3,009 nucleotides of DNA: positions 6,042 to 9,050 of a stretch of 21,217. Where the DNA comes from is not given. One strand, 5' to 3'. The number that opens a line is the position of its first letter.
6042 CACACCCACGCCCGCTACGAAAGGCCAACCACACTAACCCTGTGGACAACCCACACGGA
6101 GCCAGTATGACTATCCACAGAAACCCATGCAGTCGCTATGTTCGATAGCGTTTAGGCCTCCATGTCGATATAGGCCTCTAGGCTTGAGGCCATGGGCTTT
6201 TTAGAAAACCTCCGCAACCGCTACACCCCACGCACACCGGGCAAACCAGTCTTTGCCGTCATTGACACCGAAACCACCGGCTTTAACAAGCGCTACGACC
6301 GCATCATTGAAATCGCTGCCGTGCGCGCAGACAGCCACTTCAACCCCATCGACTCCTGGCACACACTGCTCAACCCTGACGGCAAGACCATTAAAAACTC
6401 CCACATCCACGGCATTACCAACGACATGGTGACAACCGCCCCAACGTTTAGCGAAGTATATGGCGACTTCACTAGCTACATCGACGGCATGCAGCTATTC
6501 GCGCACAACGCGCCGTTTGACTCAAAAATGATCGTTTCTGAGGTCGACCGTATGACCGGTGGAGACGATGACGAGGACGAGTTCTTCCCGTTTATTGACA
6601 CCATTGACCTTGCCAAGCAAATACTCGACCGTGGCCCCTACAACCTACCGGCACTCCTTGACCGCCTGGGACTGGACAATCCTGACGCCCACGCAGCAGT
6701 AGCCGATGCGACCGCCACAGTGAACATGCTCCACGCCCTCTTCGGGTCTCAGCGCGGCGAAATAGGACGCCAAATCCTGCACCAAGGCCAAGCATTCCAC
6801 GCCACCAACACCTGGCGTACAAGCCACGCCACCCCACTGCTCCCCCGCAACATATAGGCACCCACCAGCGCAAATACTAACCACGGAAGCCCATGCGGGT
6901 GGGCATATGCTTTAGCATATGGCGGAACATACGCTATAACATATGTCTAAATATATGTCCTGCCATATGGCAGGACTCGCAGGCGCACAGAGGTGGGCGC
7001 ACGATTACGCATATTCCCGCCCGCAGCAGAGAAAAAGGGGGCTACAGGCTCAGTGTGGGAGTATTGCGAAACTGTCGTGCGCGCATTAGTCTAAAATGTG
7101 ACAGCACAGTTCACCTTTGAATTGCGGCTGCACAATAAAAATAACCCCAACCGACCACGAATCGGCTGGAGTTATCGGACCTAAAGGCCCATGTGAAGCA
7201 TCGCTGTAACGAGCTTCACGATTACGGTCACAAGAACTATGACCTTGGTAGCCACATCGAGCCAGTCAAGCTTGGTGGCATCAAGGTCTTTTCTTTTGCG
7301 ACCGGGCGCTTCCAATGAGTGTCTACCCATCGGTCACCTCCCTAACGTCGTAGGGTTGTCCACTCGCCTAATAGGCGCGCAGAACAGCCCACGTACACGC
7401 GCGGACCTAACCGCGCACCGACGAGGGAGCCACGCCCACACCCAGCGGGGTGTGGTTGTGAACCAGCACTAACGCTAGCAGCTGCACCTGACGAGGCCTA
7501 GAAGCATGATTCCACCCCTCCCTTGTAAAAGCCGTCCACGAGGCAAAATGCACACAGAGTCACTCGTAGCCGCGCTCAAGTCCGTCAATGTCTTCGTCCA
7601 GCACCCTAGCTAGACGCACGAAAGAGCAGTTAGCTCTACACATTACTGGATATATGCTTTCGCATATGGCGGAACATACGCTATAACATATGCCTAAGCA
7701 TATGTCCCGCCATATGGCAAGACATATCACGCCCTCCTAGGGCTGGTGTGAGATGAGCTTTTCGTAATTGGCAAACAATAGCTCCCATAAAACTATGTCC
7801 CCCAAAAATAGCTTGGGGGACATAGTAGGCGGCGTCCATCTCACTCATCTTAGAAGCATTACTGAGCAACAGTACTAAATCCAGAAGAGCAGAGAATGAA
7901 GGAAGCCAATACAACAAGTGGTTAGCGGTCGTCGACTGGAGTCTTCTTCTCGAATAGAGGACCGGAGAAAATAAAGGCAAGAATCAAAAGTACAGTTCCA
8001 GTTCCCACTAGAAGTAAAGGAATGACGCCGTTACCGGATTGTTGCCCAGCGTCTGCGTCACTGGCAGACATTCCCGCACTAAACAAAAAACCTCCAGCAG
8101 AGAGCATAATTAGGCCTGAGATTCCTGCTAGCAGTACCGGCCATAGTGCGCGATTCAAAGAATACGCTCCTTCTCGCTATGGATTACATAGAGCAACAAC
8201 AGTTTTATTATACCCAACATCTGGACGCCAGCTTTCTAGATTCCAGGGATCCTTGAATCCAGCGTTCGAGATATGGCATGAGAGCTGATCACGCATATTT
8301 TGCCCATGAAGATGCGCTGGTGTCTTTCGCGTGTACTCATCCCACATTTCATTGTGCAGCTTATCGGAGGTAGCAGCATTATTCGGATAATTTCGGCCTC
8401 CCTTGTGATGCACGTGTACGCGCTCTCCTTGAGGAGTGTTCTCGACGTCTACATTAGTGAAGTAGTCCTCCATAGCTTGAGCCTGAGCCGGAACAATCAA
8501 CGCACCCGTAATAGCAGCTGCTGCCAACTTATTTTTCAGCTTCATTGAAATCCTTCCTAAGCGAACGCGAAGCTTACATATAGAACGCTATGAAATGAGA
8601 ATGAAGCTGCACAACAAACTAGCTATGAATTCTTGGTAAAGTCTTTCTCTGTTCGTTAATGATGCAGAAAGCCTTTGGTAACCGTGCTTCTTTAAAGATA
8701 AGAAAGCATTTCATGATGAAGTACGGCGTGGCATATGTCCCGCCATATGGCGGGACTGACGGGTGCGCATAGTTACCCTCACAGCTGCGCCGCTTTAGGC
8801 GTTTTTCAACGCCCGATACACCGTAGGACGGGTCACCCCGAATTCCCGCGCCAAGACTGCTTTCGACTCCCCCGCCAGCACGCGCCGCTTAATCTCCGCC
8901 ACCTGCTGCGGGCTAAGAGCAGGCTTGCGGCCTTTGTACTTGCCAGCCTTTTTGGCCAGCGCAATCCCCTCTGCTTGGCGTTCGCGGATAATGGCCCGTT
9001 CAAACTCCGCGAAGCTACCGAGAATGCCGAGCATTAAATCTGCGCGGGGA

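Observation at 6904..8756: Three copies of a site-I-like palindrome (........-AT-AT-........) bracketing a non-coding segment and a low-GC gene cassette next to a serine recombinase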

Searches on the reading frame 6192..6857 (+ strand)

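Call 7: search_protein_families(library=pfam, proteins=[window:6192-6857:+], max_evalue=0.01)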
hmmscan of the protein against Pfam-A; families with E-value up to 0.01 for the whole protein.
window:6192-6857:+ (221 aa): 2 families
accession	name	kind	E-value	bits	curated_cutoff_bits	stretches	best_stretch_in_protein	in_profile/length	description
PF00929.31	RNase_T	-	2.5e-31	109.9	24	1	23-179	2-163/164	Exonuclease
PF16473.11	Rv2179c-like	-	0.0023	18.1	27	0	22-120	3-120/177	3'-5' exoribonuclease Rv2179c-like domain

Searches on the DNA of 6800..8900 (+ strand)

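Call 9: search_dna_similar(query=window:6800-8900:+, collection=plasmids, mode=near, max_rows=40)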
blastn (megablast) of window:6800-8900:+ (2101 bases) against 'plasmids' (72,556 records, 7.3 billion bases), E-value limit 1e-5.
Records with a match: 12; places in all: 19; records where one place covers at least 80% of the query: 0.
Best place of each record, by identity: >=99% 1; 95-99% 2; 80-90% 7; 60-80% 2.
By first word of the organism name: Corynebacterium 11; Winkia 1.
By predicted mobility (MOB-suite, as given by PLSDB): mobilizable 10; non-mobilizable 2.
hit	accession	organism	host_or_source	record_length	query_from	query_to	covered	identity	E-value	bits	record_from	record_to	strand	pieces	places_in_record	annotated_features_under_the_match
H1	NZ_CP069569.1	Corynebacterium sp. FDAARGOS 1242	-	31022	105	924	39%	83.3%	0e+0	760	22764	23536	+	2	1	none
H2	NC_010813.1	Corynebacterium aurimucosum ATCC 700975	-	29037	105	918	39%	79.6%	4e-159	569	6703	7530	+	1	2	none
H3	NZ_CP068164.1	Corynebacterium aurimucosum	-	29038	105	918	39%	79.6%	4e-159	569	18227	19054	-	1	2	none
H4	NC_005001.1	Corynebacterium diphtheriae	-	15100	105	924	34%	85.8%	2e-176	738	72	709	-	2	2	hypothetical protein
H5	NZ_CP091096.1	Corynebacterium diphtheriae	Homo sapiens,Throat swab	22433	196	879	33%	82.6%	3e-166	593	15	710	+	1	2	hypothetical protein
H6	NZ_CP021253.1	Corynebacterium striatum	Neophocaena asiaeorientalis,Single ...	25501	198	2100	27%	88.7%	7e-152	680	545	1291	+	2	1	hypothetical protein | recombinase family protein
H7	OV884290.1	Corynebacterium diphtheriae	diphtheria Nat. Ref. Center, Institut ...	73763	126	639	24%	84.7%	3e-141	510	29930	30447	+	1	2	none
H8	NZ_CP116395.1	Winkia neuii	Homo sapiens,hip abscess fluids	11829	198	682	23%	86.9%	9e-151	542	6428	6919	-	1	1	hypothetical protein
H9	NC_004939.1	Corynebacterium striatum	-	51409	853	2100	11%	89.4%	1e-39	296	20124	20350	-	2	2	recombinase family protein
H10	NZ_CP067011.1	Corynebacterium kefirresidentii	-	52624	119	986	9%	95.0%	3e-46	283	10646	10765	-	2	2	DNA methyltransferase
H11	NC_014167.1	Corynebacterium resistens DSM 45100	-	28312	119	986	9%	95.0%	3e-46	283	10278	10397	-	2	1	DNA methyltransferase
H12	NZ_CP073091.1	Corynebacterium tuberculostearicum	Homo sapiens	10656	2006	2101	5%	100.0%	3e-41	178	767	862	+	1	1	recombinase family protein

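Call 11: get_annotated_region(hit=H6, flank=4000)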
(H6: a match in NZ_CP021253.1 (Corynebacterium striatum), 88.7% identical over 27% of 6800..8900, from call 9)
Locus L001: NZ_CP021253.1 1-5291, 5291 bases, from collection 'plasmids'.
description: Corynebacterium striatum strain KC-Na-01 plasmid pCs-Na-1, complete sequence
organism: Corynebacterium striatum (NCBI taxid 43770)
taxonomy: Bacteria; Actinomycetota; Actinomycetes; Mycobacteriales; Corynebacteriaceae; Corynebacterium; Corynebacterium striatum
host: -; source: Neophocaena asiaeorientalis,Single cell,Blowhole swab; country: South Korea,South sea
typing (MOB-suite, as given by PLSDB): mobilizable; replicon rep_cluster_1173; relaxase MOBF
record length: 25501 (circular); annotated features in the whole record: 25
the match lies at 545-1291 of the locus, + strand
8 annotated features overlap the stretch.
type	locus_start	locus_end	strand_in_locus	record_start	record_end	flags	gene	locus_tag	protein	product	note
CDS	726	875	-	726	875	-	-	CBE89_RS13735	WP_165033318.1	hypothetical protein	-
CDS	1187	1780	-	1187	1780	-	-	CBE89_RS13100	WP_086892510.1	recombinase family protein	GO:0006310 - DNA recombination [Evidence IEA]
CDS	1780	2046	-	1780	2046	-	-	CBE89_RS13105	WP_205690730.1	hypothetical protein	-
CDS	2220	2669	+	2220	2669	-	-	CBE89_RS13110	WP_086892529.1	helix-turn-helix domain-containing protein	-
CDS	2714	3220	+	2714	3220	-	-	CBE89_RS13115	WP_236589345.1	PIN domain-containing protein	-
CDS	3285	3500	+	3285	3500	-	-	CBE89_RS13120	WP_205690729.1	hypothetical protein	-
CDS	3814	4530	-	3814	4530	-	-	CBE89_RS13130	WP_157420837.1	GNAT family N-acetyltransferase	-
CDS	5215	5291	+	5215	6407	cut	-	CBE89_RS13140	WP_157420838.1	IS3 family transposase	-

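Call 12: get_annotated_region(hit=H1, flank=5000)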
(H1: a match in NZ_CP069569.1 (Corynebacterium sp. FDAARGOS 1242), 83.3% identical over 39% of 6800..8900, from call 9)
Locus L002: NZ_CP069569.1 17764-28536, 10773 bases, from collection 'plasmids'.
description: Corynebacterium sp. FDAARGOS 1242 strain FDAARGOS_1242 plasmid unnamed, complete sequence
organism: Corynebacterium sp. FDAARGOS 1242 (NCBI taxid 2778078)
taxonomy: Bacteria; Actinomycetota; Actinomycetes; Mycobacteriales; Corynebacteriaceae; Corynebacterium; Corynebacterium sp. FDAARGOS 1242
host: -; source: -; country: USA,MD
typing (MOB-suite, as given by PLSDB): mobilizable; replicon rep_cluster_1173; relaxase MOBF,MOBP
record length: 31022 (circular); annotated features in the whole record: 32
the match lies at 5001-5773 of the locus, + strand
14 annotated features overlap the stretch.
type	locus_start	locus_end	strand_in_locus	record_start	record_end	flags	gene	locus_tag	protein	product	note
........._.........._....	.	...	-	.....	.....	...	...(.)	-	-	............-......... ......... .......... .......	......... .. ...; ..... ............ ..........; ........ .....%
CDS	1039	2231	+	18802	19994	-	-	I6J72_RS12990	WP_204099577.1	IS3 family transposase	-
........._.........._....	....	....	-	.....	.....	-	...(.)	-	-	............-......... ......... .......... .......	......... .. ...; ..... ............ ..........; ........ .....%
CDS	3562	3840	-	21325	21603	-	-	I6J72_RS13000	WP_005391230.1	hypothetical protein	-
CDS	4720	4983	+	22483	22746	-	-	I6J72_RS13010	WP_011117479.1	hypothetical protein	-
CDS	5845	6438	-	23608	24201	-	-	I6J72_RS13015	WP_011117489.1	recombinase family protein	GO:0006310 - DNA recombination [Evidence IEA]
CDS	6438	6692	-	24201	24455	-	-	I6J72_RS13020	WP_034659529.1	hypothetical protein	-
CDS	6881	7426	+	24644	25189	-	-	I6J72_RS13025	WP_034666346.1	TetR/AcrR family transcriptional regulator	-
CDS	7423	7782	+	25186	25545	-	-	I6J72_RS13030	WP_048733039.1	SMR family transporter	-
CDS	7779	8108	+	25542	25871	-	-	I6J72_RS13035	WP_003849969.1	multidrug efflux SMR transporter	-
CDS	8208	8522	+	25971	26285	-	-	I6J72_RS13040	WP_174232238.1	NIPSNAP family protein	-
CDS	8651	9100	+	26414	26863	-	-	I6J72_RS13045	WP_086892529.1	helix-turn-helix domain-containing protein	-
CDS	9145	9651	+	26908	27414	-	-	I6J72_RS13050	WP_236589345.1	PIN domain-containing protein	-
CDS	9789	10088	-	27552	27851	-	-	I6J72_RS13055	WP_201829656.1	transposase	GO:0006313 - DNA transposition [Evidence IEA]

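Call 18: get_annotated_region(hit=H4, flank=4000)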
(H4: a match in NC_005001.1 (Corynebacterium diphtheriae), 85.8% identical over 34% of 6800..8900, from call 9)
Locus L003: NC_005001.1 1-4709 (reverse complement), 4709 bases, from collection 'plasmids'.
description: Corynebacterium diphtheriae plasmid pNG2, complete sequence
organism: Corynebacterium diphtheriae (NCBI taxid 1717)
taxonomy: Bacteria; Actinomycetota; Actinomycetes; Mycobacteriales; Corynebacteriaceae; Corynebacterium; Corynebacterium diphtheriae
host: -; source: -; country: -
typing (MOB-suite, as given by PLSDB): mobilizable; relaxase MOBF,MOBP
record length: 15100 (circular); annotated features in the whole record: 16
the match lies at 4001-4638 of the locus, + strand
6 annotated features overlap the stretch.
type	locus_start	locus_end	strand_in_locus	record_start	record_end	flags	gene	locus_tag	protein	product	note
CDS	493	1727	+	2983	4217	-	-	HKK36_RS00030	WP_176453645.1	IS3 family transposase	-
CDS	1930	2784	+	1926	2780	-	-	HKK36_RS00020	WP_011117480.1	23S rRNA (adenine(2058)-N(6))-methyltransferase Erm(X)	-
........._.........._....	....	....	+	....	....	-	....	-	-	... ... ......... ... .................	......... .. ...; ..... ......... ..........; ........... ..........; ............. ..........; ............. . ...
predicted_resistance_gene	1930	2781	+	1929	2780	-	erm(X)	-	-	23S rRNA (adenine(2058)-N(6))-methyltransferase Erm(X)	predicted by amrfinderplus; class LINCOSAMIDE/MACROLIDE/STREPTOGRAMIN; identity 100.0%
CDS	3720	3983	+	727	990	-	-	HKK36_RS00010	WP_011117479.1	hypothetical protein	-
CDS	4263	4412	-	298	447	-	-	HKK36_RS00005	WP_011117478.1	hypothetical protein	-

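Call 19: get_annotated_region(hit=H2, flank=4000)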
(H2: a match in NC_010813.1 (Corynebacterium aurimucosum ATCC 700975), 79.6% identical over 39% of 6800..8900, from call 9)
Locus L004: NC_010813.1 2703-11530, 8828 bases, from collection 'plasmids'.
description: Corynebacterium aurimucosum ATCC 700975 plasmid pET44827, complete sequence
organism: Corynebacterium aurimucosum ATCC 700975 (NCBI taxid 548476)
taxonomy: Bacteria; Actinomycetota; Actinomycetes; Mycobacteriales; Corynebacteriaceae; Corynebacterium; Corynebacterium aurimucosum; Corynebacterium aurimucosum ATCC 700975
host: -; source: -; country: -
typing (MOB-suite, as given by PLSDB): mobilizable; replicon rep_cluster_1173; relaxase MOBF
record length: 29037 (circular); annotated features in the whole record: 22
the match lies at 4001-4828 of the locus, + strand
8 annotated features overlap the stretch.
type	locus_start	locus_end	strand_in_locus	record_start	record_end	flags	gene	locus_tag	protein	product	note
CDS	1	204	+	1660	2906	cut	-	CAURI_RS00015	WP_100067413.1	IS3 family transposase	-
CDS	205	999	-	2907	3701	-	-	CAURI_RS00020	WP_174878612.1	winged helix-turn-helix domain-containing protein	-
CDS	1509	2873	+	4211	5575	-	-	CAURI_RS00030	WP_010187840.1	MFS transporter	-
CDS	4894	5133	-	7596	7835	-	-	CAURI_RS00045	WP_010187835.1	DUF3923 family protein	-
CDS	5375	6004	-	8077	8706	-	-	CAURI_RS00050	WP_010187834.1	recombinase family protein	GO:0006310 - DNA recombination [Evidence IEA]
CDS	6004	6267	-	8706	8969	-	-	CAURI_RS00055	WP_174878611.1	hypothetical protein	-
CDS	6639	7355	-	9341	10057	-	-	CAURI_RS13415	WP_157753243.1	GNAT family N-acetyltransferase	-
CDS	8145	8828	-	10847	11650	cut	-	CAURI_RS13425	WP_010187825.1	hypothetical protein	-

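Call 20: get_annotated_region(hit=H11, flank=4000)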
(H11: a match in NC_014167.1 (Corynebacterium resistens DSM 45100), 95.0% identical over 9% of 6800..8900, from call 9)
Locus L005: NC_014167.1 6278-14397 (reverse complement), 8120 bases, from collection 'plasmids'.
description: Corynebacterium resistens DSM 45100 plasmid pJA144188, complete sequence
organism: Corynebacterium resistens DSM 45100 (NCBI taxid 662755)
taxonomy: Bacteria; Actinomycetota; Actinomycetes; Mycobacteriales; Corynebacteriaceae; Corynebacterium; Corynebacterium resistens; Corynebacterium resistens DSM 45100
host: -; source: -; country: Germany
typing (MOB-suite, as given by PLSDB): mobilizable; replicon rep_cluster_1173; relaxase MOBP
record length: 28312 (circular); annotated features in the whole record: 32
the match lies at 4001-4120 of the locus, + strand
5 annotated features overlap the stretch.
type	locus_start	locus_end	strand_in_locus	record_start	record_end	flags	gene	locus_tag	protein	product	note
CDS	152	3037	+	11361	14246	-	-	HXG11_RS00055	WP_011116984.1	Tn3 family transposase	-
CDS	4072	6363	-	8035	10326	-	-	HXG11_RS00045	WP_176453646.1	DNA methyltransferase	-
CDS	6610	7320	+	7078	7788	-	-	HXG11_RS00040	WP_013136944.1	IS6-like element IS1628 family transposase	GO:0006313 - DNA transposition [Evidence IEA]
CDS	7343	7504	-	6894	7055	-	-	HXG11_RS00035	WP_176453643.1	hypothetical protein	-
predicted_resistance_gene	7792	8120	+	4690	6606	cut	tet(W)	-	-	tetracycline resistance ribosomal protection protein Tet(W)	predicted by amrfinderplus; class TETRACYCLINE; identity 99.84%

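Call 21: get_annotated_region(hit=H9, flank=4000)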
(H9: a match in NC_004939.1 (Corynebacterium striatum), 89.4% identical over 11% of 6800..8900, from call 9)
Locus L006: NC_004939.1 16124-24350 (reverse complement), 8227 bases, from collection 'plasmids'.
description: Corynebacterium striatum plasmid pTP10, complete sequence
organism: Corynebacterium striatum (NCBI taxid 43770)
taxonomy: Bacteria; Actinomycetota; Actinomycetes; Mycobacteriales; Corynebacteriaceae; Corynebacterium; Corynebacterium striatum
host: -; source: -; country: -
typing (MOB-suite, as given by PLSDB): non-mobilizable; replicon rep_cluster_1173
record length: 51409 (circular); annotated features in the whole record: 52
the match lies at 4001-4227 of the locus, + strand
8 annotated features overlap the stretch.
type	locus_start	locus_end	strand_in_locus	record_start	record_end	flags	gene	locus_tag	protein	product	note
CDS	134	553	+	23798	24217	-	-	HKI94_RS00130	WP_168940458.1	hypothetical protein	-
CDS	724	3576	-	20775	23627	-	-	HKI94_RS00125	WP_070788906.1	DNA methyltransferase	-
CDS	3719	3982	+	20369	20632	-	-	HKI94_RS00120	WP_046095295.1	hypothetical protein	-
CDS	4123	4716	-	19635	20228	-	-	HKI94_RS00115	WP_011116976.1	recombinase family protein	GO:0006310 - DNA recombination [Evidence IEA]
CDS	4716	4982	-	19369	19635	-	-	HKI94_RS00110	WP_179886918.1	hypothetical protein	-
CDS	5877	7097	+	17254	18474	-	-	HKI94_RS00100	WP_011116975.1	IS30-like element IS1513 family transposase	GO:0006313 - DNA transposition [Evidence IEA]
CDS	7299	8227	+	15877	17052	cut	cmx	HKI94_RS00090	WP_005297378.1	chloramphenicol efflux MFS transporter Cmx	GO:0055085 - transmembrane transport [Evidence IEA]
predicted_resistance_gene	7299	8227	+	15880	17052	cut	cmx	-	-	chloramphenicol efflux MFS transporter Cmx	predicted by amrfinderplus; class PHENICOL; identity 100.0%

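Call 25: search_dna_similar(query=window:6895-6995:+, collection=plasmids, mode=distant, max_rows=60, max_evalue=0.001)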
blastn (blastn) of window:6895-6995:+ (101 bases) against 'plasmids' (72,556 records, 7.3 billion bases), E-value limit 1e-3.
Records with a match: 9; places in all: 20; records where one place covers at least 80% of the query: 4.
Best place of each record, by identity: 90-95% 8; 80-90% 1.
By first word of the organism name: Corynebacterium 9.
By predicted mobility (MOB-suite, as given by PLSDB): mobilizable 8; non-mobilizable 1.
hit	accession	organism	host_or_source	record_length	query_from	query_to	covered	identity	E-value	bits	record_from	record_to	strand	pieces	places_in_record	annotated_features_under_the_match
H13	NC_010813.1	Corynebacterium aurimucosum ATCC 700975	-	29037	10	99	89%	91.1%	2e-27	127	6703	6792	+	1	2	none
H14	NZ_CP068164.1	Corynebacterium aurimucosum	-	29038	10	99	89%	91.1%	2e-27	127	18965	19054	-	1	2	none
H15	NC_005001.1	Corynebacterium diphtheriae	-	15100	10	94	84%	94.1%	2e-28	132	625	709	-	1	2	none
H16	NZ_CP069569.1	Corynebacterium sp. FDAARGOS 1242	-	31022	10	94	84%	94.1%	2e-28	132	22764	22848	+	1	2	none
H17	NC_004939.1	Corynebacterium striatum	-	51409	10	82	72%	93.2%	6e-22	110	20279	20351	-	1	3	none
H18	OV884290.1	Corynebacterium diphtheriae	diphtheria Nat. Ref. Center, Institut ...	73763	31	101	70%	84.5%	9e-13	80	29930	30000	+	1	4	none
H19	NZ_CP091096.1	Corynebacterium diphtheriae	Homo sapiens,Throat swab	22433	10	72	62%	93.7%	4e-18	97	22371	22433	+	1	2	none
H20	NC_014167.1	Corynebacterium resistens DSM 45100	-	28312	24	82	58%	93.2%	5e-16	90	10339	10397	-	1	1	none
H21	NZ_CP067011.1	Corynebacterium kefirresidentii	-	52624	24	82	58%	93.2%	5e-16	90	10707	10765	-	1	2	none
